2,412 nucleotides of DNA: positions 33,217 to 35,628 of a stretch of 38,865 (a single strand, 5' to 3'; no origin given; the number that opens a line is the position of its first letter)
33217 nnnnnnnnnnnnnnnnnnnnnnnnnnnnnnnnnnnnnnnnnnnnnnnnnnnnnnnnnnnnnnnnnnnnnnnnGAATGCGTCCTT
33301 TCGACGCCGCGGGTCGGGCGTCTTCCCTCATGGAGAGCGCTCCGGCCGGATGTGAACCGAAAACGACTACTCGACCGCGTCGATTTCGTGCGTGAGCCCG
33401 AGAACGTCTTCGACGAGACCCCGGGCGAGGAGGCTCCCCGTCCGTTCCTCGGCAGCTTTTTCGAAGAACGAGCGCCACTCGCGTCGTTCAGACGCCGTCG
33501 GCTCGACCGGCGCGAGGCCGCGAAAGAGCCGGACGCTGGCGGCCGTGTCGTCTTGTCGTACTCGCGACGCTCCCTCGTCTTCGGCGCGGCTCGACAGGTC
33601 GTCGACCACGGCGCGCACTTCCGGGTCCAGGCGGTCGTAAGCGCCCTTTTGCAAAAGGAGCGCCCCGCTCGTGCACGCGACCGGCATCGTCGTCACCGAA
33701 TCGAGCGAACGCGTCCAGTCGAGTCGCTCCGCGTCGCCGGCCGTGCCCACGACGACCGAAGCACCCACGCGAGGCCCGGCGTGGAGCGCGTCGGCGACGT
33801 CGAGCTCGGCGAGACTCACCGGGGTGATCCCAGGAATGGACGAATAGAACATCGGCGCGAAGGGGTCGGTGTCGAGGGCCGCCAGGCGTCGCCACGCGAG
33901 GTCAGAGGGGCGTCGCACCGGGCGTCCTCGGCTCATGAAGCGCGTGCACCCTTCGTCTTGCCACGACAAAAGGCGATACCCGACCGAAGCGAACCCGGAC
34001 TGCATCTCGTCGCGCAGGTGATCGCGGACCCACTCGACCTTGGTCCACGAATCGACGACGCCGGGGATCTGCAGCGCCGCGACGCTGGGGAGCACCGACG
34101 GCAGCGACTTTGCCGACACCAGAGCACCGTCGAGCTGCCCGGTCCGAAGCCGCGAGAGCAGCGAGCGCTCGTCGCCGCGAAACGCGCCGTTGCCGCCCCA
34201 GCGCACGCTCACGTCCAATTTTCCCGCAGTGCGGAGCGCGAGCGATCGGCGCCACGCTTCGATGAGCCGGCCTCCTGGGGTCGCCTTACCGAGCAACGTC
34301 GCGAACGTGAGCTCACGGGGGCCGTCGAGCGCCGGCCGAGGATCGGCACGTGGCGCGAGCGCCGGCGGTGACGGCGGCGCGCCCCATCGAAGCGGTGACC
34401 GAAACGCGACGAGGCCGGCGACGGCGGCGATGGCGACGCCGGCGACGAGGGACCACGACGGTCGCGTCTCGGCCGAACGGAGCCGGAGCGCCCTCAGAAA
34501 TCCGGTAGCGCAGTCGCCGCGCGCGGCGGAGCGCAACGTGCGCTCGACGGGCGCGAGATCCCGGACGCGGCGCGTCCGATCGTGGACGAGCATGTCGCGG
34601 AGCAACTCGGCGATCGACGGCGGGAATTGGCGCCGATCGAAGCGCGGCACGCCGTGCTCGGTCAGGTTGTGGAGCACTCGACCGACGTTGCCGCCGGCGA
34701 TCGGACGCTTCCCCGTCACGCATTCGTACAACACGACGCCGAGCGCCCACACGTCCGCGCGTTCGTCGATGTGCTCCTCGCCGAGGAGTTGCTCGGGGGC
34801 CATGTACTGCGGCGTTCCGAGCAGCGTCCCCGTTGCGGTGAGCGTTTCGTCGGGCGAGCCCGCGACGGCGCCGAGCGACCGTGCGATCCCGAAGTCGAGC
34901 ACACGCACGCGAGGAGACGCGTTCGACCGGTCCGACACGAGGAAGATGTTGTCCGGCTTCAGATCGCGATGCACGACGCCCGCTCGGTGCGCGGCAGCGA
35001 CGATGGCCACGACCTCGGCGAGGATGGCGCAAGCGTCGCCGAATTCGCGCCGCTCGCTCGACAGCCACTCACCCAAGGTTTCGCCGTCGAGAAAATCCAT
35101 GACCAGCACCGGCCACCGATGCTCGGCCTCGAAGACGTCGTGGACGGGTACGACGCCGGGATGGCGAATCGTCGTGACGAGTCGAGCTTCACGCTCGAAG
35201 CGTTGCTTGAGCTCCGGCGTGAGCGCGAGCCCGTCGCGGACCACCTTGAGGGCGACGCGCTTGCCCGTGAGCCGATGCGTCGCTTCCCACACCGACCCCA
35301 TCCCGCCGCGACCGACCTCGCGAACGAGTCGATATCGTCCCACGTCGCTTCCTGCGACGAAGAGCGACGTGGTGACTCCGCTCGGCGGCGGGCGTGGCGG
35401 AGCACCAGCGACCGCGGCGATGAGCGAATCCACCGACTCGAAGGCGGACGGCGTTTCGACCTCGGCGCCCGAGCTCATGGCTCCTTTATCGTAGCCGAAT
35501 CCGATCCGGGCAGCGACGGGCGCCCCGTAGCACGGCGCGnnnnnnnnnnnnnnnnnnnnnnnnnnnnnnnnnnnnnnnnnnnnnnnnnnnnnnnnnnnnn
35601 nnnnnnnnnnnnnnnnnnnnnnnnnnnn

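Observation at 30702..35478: TRAP transporter whose only binding protein is tethered to a kinase (possible trigger transporter)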

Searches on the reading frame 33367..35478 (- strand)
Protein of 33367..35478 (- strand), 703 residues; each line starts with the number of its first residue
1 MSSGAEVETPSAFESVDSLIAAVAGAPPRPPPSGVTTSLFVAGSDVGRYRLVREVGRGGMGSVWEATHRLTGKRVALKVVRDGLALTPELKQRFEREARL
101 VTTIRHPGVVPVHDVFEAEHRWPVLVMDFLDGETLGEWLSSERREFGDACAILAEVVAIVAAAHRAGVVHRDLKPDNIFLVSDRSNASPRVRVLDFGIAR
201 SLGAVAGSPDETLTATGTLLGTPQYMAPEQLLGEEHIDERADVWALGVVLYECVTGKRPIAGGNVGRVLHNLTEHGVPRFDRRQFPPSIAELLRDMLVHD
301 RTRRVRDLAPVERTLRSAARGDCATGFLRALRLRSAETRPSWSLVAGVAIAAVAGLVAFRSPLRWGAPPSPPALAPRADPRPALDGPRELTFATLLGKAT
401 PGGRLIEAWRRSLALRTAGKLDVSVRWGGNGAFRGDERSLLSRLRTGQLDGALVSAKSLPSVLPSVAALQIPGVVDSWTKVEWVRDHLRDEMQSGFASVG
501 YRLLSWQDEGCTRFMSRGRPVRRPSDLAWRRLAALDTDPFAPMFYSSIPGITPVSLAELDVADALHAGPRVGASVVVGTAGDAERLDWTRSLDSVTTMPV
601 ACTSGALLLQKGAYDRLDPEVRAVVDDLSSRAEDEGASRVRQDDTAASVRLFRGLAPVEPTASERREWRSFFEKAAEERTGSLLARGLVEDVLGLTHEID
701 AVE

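Call 3: search_protein_families(library=pfam, proteins=[window:33367-35478:-], max_evalue=0.01)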
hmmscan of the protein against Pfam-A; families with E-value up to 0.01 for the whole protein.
window:33367-35478:- (703 aa): 7 families
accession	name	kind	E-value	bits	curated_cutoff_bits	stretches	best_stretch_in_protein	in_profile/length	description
PF00069.31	Pkinase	-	4.9e-44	151.1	31.7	1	49-305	1-252/263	Protein kinase domain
PF07714.23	PK_Tyr_Ser-Thr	-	2.4e-27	96.3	23.1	1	51-305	3-249/258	Protein tyrosine and serine/threonine kinase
PF03480.18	DctP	-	1.8e-12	47.6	23.4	1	393-676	2-279/286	Bacterial extracellular solute-binding protein, family 7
PF03109.22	ABC1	-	1.6e-06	27.9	22.9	1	112-202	132-217/244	ABC1 atypical kinase-like domain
PF01636.29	APH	-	2.1e-05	24.8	23.2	0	74-154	22-105/239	Phosphotransferase enzyme family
PF06293.20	Kdo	-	2.2e-05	24.5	21.3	1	69-197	34-167/207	Lipopolysaccharide kinase (Kdo/WaaP) family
PF17667.7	Pkinase_fungal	-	0.00025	20.3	24.1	1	154-236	293-370/387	Fungal protein kinase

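Call 4: search_protein_families(library=ncbifam, proteins=[window:33367-35478:-], max_evalue=0.01)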
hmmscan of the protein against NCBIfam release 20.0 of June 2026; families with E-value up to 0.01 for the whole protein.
window:33367-35478:- (703 aa): 21 families
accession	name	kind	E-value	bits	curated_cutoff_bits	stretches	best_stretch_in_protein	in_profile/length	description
NF033483.0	PknB_PASTA_kin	equivalog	1e-61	209.7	450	1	47-322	7-272/563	Stk1 family PASTA domain-containing Ser/Thr kinase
NF052427.1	StpK7MSMEG_1200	equivalog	4.3e-48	164.2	900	1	45-279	5-228/601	serine/threonine protein kinase StpK7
NF047741.1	antiphage_MADS6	equivalog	4.1e-42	144.5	460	2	145-320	297-462/612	methylation-associated defense system protein kinase MAD6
TIGR03903.1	TOMM_kin_cyc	equivalog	1.4e-41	142.4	705.75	1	71-273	2-203/1267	TOMM system kinase/cyclase fusion protein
NF009651.0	PRK13184.1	equivalog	3.2e-39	134.6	839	1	47-350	2-319/932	serine/threonine-protein kinase PknD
NF037995.1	TRAP_S1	subfamily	5.2e-34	117.8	50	1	393-668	3-271/271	TRAP transporter substrate-binding protein DctP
NF038150.1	lanthi_synth_IV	equivalog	3.3e-27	95.2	650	1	47-330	189-460/851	class IV lanthionine synthetase LanL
NF033442.0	BREX_PglW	equivalog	1.7e-22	79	990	1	47-294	512-741/1391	BREX system serine/threonine kinase PglW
NF053615.1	SerThrKinAfsKStmc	equivalog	2e-22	79.7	1300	1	46-272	12-225/809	protein serine/threonine kinase AfsK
NF038151.1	lanthi_synth_III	equivalog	2.2e-14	52.9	575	1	59-253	232-422/833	class III lanthionine synthetase LanKC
NF058632.1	SerThrKinPrkT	equivalog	2.6e-12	46.4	280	1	48-198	22-164/322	serine/threonine protein kinase PrkT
TIGR03724.2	arch_bud32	equivalog_domain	2.5e-10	40.1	125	1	91-201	37-133/193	KEOPS complex kinase/ATPase Bud32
NF043056.1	T4SS_LegK1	equivalog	1.1e-09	37.4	550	1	160-250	202-280/516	Dot/Icm T4SS effector kinase LegK1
NF011464.0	PRK14879.1-7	equivalog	1.9e-09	37.6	246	1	91-200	50-150/221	Kae1-associated kinase Bud32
NF007174.0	PRK09605.1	equivalog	2e-08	33.2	447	1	91-201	380-475/535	bifunctional N(6)-L-threonylcarbamoyladenine synthase/serine/threonine protein kinase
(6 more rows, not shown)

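Call 11: find_homologous_proteins(query=window:33367-35478:-, max_evalue=1e-10)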
Query window:33367-35478:- (703 aa): 7853 proteins with E <= 1e-10 among 8000 candidates; the best 120 are listed.
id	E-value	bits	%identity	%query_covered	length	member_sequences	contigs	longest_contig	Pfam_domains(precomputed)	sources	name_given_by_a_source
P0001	0.0e+0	1471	95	100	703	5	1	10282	PF06293.21,PF07714.24,PF00069.32,PF03109.23,PF03480.19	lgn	-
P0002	4.7e-246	837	58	100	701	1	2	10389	PF06293.21,PF07714.24,PF00069.32,PF03109.23,PF03480.19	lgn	-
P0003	1.2e-242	825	56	100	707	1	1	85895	PF07714.24,PF00069.32,PF03480.19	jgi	jgi:eukaryotic-like serine/threonine-protein kinase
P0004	8.2e-233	793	54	100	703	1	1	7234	PF06293.21,PF07714.24,PF00069.32,PF03480.19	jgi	jgi:serine/threonine-protein kinase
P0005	8.1e-190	651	50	99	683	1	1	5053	PF07714.24,PF00069.32,PF03109.23,PF03480.19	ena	-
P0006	6.4e-179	615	47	99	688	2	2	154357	PF06293.21,PF07714.24,PF00069.32,PF03480.19,PF01636.30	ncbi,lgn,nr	ncbi:MAG TPA: serine/threonine-protein kinase [Polyangiaceae bacterium]|nr:serine/threonine-protein 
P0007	1.2e-159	551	49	79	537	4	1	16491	PF07714.24,PF00069.32,PF03480.19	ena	-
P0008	2.7e-158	547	54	75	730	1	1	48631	PF06293.21,PF07714.24,PF00069.32,PF03109.23,PF03480.19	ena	-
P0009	1.5e-92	329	47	38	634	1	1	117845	PF06293.21,PF07714.24,PF00069.32,PF03109.23,PF14531.13,PF01636.30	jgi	jgi:serine/threonine-protein kinase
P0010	1.9e-86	309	42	38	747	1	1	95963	PF06293.21,PF07714.24,PF00069.32,PF03109.23,PF01636.30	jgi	jgi:serine/threonine protein kinase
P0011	7.3e-86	307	34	42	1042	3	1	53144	PF06293.21,PF07714.24,PF00069.32,PF03109.23,PF01636.30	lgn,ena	-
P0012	8.6e-85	304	36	40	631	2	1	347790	PF07714.24,PF00069.32,PF03109.23,PF14531.13,PF17667.8,PF01636.30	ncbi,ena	-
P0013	1.4e-84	303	38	38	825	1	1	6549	PF06293.21,PF07714.24,PF00069.32,PF03109.23,PF01636.30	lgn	-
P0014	1.8e-84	303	41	38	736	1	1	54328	PF06293.21,PF07714.24,PF00069.32,PF03109.23,PF01636.30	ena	-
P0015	1.1e-82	297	43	38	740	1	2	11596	PF06293.21,PF07714.24,PF00069.32,PF03109.23,PF01636.30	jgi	jgi:serine/threonine-protein kinase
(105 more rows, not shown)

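Call 12: find_encoding_contigs(protein=P0003, flank=10000, max_places=2)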
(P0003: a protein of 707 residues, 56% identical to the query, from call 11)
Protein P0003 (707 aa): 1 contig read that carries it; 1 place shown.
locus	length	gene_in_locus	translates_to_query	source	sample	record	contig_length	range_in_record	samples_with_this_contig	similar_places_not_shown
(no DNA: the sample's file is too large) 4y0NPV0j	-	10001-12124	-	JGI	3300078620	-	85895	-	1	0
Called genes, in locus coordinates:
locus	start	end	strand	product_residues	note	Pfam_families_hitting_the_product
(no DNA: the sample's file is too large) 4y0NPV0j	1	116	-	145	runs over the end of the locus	-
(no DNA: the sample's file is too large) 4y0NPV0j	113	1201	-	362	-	PF03462:PCRF, PF16326:ABC_tran_CTD (faint), PF00472:RF-1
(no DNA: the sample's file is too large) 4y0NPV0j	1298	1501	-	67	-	PF01197:Ribosomal_L31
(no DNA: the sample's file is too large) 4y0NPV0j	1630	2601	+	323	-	PF04015:DUF362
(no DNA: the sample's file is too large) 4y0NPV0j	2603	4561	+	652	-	PF12801:Fer4_5, PF13484:Fer4_16 (faint), PF13187:Fer4_9 (faint), PF12838:Fer4_7 (faint), PF13183:Fer4_8 (faint), PF00037:Fer4 (weak), PF12797:Fer4_2 (weak), PF12837:Fer4_6 (weak), +2 more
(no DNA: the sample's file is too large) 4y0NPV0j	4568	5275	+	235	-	-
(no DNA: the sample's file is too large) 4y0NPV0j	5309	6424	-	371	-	PF09835:DUF2062, PF13489:Methyltransf_23, PF13847:Methyltransf_31, PF08241:Methyltransf_11, PF08242:Methyltransf_12, PF13649:Methyltransf_25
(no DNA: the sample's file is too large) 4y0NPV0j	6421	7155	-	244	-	PF00515:TPR_1 (faint), PF07719:TPR_2 (faint), PF07721:TPR_4 (faint), PF12569:NatA_aux_su (faint), PF12895:ANAPC3 (faint), PF13432:TPR_16 (weak), PF14559:TPR_19 (weak), PF13432:TPR_16, +13 more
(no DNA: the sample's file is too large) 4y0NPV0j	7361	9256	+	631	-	PF01551:Peptidase_M23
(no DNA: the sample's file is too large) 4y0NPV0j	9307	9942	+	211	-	-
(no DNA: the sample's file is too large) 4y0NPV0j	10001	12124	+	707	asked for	PF00069:Pkinase, PF07714:PK_Tyr_Ser-Thr, PF03480:DctP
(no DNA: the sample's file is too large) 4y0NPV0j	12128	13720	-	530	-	PF00512:HisKA, PF02518:HATPase_c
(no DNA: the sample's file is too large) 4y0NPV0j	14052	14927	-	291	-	?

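Call 13: find_encoding_contigs(protein=P0006, flank=10000, max_places=2)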
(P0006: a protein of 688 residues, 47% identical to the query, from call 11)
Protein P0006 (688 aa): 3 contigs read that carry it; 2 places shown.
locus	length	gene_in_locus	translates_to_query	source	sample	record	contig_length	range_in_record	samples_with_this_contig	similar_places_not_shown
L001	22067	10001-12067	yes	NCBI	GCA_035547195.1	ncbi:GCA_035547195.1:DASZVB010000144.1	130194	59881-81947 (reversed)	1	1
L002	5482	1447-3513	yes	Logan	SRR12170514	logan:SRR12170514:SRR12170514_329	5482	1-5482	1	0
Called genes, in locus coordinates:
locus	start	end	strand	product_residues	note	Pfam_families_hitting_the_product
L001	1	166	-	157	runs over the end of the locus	-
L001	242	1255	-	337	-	PF02126:PTE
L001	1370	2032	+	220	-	PF00528:BPD_transp_1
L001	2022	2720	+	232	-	PF00005:ABC_tran, PF02463:SMC_N (faint)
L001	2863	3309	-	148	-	PF00072:Response_reg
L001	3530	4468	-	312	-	PF02558:ApbA, PF08546:ApbA_C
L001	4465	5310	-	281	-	PF01209:Ubie_methyltran, PF13489:Methyltransf_23 (weak), PF00398:RrnaAD (weak), PF13847:Methyltransf_31, PF08241:Methyltransf_11, PF08242:Methyltransf_12, PF13649:Methyltransf_25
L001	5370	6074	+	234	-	PF01904:DUF72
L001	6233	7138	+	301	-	PF02091:tRNA-synt_2e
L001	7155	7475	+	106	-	PF07883:Cupin_2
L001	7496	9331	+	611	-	-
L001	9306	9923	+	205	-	PF04542:Sigma70_r2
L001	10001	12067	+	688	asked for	PF00069:Pkinase, PF01636:APH (faint), PF06293:Kdo (faint), PF07714:PK_Tyr_Ser-Thr, PF03480:DctP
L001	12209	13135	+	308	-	-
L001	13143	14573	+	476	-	PF06808:DctM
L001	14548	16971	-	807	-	PF00488:MutS_V, PF20297:MSSS, PF01713:Smr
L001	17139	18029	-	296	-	PF02735:Ku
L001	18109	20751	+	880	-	PF13298:LigD_N, PF01068:DNA_ligase_A_M, PF04679:DNA_ligase_A_C, PF21686:LigD_Prim-Pol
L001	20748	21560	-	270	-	-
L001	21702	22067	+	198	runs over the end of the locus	PF05138:PaaA_PaaC, PF13794:Ferritin_fold-like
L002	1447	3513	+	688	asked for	PF00069:Pkinase, PF01636:APH (faint), PF06293:Kdo (faint), PF07714:PK_Tyr_Ser-Thr, PF03480:DctP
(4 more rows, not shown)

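Call 14: find_encoding_contigs(protein=P0008, flank=10000, max_places=2)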
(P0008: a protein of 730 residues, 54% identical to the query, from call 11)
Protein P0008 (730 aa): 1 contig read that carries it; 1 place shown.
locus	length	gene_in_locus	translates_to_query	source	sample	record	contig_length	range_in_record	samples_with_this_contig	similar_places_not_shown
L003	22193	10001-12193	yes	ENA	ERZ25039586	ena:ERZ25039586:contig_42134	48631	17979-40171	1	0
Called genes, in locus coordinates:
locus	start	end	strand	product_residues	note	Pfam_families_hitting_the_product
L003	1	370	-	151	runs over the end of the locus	PF00135:COesterase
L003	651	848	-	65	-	-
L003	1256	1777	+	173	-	-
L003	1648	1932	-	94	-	PF01839:FG-GAP (faint), PF13517:FG-GAP_3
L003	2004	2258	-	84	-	-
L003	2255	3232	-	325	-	-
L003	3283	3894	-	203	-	PF00016:RuBisCO_large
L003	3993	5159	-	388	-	PF00069:Pkinase, PF07714:PK_Tyr_Ser-Thr, PF06293:Kdo (weak), PF01636:APH (faint)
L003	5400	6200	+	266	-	PF16697:Yop-YscD_cpl, PF00498:FHA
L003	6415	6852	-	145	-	-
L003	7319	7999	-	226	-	-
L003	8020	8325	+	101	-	-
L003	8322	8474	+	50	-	-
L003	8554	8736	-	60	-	-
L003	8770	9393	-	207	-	-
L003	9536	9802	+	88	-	-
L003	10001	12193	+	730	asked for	PF06293:Kdo (weak), PF00069:Pkinase, PF03109:ABC1 (faint), PF07714:PK_Tyr_Ser-Thr, PF03480:DctP (weak)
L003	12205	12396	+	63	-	-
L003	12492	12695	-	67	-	-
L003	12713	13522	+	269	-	-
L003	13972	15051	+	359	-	PF13439:Glyco_transf_4, PF13579:Glyco_trans_4_4, PF00534:Glycos_transf_1, PF13692:Glyco_trans_1_4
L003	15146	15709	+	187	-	PF02036:SCP2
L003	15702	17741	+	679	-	PF14742:GDE_N_bis, PF22422:MGH1-like_GH, PF06202:GDE_C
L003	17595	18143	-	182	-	-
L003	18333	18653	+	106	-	-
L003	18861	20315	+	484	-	PF01565:FAD_binding_4, PF09265:Cytokin-bind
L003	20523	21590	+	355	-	-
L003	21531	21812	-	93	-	-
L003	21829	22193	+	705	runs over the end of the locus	PF08281:Sigma70_r4_2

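Call 15: find_encoding_contigs(protein=P0002, flank=10000, max_places=2)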
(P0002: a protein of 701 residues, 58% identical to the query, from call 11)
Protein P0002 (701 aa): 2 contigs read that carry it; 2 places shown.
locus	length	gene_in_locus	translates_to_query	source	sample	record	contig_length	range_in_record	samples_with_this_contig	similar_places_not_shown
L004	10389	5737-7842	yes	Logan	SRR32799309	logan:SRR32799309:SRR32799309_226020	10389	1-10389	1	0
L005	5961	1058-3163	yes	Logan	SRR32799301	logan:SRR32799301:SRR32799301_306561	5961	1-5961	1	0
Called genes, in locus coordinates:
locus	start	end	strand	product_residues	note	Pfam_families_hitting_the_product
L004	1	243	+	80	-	?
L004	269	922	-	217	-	-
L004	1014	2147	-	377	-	PF09835:DUF2062, PF13489:Methyltransf_23 (weak), PF05175:MTS (weak), PF08241:Methyltransf_11, PF08242:Methyltransf_12, PF13649:Methyltransf_25, PF13847:Methyltransf_31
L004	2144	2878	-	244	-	PF00515:TPR_1 (faint), PF07719:TPR_2 (faint), PF07721:TPR_4 (faint), PF12569:NatA_aux_su (faint), PF12895:ANAPC3 (faint), PF13174:TPR_6 (faint), PF13432:TPR_16 (weak), PF14559:TPR_19, +11 more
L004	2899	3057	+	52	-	-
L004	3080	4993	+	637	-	PF01551:Peptidase_M23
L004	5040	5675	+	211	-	PF04542:Sigma70_r2 (weak)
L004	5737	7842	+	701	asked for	PF00069:Pkinase, PF03109:ABC1 (faint), PF07714:PK_Tyr_Ser-Thr, PF06293:Kdo (faint), PF03480:DctP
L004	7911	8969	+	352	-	PF04290:DctQ (weak)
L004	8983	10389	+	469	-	?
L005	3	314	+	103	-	?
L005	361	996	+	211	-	PF04542:Sigma70_r2 (weak)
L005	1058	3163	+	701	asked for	PF00069:Pkinase, PF03109:ABC1 (faint), PF07714:PK_Tyr_Ser-Thr, PF06293:Kdo (faint), PF03480:DctP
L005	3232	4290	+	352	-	PF04290:DctQ (weak)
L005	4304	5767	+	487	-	PF06808:DctM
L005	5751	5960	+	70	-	?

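Call 16: find_encoding_contigs(protein=P0004, flank=10000, max_places=2)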
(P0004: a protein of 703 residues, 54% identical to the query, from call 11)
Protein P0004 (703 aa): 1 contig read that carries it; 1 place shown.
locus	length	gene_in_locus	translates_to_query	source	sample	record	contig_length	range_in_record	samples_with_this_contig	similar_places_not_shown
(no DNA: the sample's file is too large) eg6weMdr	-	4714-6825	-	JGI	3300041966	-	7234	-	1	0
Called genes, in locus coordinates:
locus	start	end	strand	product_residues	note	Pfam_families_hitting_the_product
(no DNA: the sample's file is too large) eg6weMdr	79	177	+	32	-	-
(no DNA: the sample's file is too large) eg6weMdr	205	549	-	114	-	PF02801:Ketoacyl-synt_C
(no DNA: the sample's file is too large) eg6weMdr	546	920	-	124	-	-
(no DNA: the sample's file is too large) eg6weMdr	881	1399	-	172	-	-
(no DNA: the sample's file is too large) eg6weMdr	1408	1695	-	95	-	PF14573:PP-binding_2 (weak), PF00550:PP-binding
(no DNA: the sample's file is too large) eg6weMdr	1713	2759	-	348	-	PF08545:ACP_syn_III, PF08541:ACP_syn_III_C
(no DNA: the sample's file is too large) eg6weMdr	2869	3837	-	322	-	PF12625:Arabinose_bd, PF13384:HTH_23 (faint), PF12833:HTH_18, PF00165:HTH_AraC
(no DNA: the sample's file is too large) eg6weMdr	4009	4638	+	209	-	PF04542:Sigma70_r2 (weak)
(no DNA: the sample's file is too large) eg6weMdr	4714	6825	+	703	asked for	PF00069:Pkinase, PF07714:PK_Tyr_Ser-Thr, PF06293:Kdo (weak), PF03480:DctP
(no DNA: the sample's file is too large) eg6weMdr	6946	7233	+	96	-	?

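Call 17: find_encoding_contigs(protein=P0007, flank=10000, max_places=2)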
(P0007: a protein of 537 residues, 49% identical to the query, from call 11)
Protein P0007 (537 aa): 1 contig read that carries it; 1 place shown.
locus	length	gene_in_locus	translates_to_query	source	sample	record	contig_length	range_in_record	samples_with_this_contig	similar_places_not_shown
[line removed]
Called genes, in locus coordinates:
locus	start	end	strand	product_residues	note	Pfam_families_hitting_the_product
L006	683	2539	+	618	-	-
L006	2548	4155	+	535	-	-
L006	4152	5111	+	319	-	-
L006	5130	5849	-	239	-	-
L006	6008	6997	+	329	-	-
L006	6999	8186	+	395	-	-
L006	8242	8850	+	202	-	PF04542:Sigma70_r2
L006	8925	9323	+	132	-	PF00069:Pkinase, PF07714:PK_Tyr_Ser-Thr (weak)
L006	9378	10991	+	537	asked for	PF00069:Pkinase, PF07714:PK_Tyr_Ser-Thr, PF03480:DctP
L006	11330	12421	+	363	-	-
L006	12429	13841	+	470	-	PF06808:DctM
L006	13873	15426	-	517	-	PF04055:Radical_SAM, PF13282:DUF4070 (weak)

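Call 18: find_encoding_contigs(protein=P0005, flank=10000, max_places=2)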
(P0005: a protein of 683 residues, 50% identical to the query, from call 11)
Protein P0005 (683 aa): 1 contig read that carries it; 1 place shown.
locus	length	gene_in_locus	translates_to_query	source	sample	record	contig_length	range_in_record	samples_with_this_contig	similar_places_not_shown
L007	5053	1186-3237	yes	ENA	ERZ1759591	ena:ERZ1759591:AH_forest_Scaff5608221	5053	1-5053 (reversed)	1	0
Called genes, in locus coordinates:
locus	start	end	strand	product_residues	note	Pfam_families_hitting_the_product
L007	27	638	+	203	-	PF04542:Sigma70_r2 (weak)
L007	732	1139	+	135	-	-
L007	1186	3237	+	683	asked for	PF00069:Pkinase, PF03109:ABC1 (faint), PF07714:PK_Tyr_Ser-Thr, PF03480:DctP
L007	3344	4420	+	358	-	-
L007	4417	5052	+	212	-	?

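Call 22: search_protein_families(library=pfam, proteins=[L001:9306-9923:+, L004:5040-5675:+, L006:8242-8850:+, L007:27-638:+, L001:12209-13135:+, L004:7911-8969:+, L006:11330-12421:+, L007:3344-4420:+], max_evalue=0.1)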
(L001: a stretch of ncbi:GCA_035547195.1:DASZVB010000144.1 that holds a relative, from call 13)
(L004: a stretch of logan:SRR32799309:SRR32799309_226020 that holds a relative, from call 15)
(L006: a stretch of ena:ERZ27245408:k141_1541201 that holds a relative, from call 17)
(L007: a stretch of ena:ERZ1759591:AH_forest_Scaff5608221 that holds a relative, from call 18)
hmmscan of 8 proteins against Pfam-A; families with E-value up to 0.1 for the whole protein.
L001:9306-9923:+ (205 aa): 1 family
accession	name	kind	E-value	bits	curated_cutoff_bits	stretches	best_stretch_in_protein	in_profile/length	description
PF04542.20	Sigma70_r2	-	8e-10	38.8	24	1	28-92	1-67/71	Sigma-70 region 2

L004:5040-5675:+ (211 aa): 3 families
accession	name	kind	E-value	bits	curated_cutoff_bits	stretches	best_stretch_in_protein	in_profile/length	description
PF04542.20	Sigma70_r2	-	1.2e-06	28.7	24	1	32-92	2-64/71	Sigma-70 region 2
PF13600.11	DUF4140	-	0.014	16.3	27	0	65-134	27-66/98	N-terminal domain of unknown function (DUF4140)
PF17183.9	Get5_C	-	0.025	14.6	22.9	0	41-62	25-46/51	Get5, C-terminal domain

L006:8242-8850:+ (202 aa): 1 family
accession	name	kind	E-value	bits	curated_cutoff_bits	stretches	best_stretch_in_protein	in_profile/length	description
PF04542.20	Sigma70_r2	-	7.7e-08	32.5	24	1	24-86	1-65/71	Sigma-70 region 2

L007:27-638:+ (203 aa): 2 families
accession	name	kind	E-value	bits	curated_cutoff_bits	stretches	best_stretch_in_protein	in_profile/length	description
PF04542.20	Sigma70_r2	-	1.3e-05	25.4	24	1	25-89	1-67/71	Sigma-70 region 2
PF11172.13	DUF2959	-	0.049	14.3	26.8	1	133-198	5-70/190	Protein of unknown function (DUF2959)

L001:12209-13135:+ (308 aa): 1 family
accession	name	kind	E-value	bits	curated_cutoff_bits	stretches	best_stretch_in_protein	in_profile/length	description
PF04290.18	DctQ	-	0.00019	21.8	28.3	1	93-147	31-85/132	Tripartite ATP-independent periplasmic transporters, DctQ component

L004:7911-8969:+ (352 aa): 2 families
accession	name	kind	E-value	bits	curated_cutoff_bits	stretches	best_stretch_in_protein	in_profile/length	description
PF04290.18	DctQ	-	3.3e-06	27.5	28.3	1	138-199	29-90/132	Tripartite ATP-independent periplasmic transporters, DctQ component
PF14964.11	INTS15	-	0.015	14.5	27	1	111-167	79-134/362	Integrator complex subunit 15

L006:11330-12421:+ (363 aa): 1 family
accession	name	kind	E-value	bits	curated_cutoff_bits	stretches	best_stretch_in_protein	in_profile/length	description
PF04290.18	DctQ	-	2.6e-05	24.6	28.3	1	149-204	32-88/132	Tripartite ATP-independent periplasmic transporters, DctQ component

L007:3344-4420:+ (358 aa): 1 family
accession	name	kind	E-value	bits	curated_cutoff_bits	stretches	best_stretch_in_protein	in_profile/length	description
PF04290.18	DctQ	-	0.00036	20.9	28.3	1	140-193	31-85/132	Tripartite ATP-independent periplasmic transporters, DctQ component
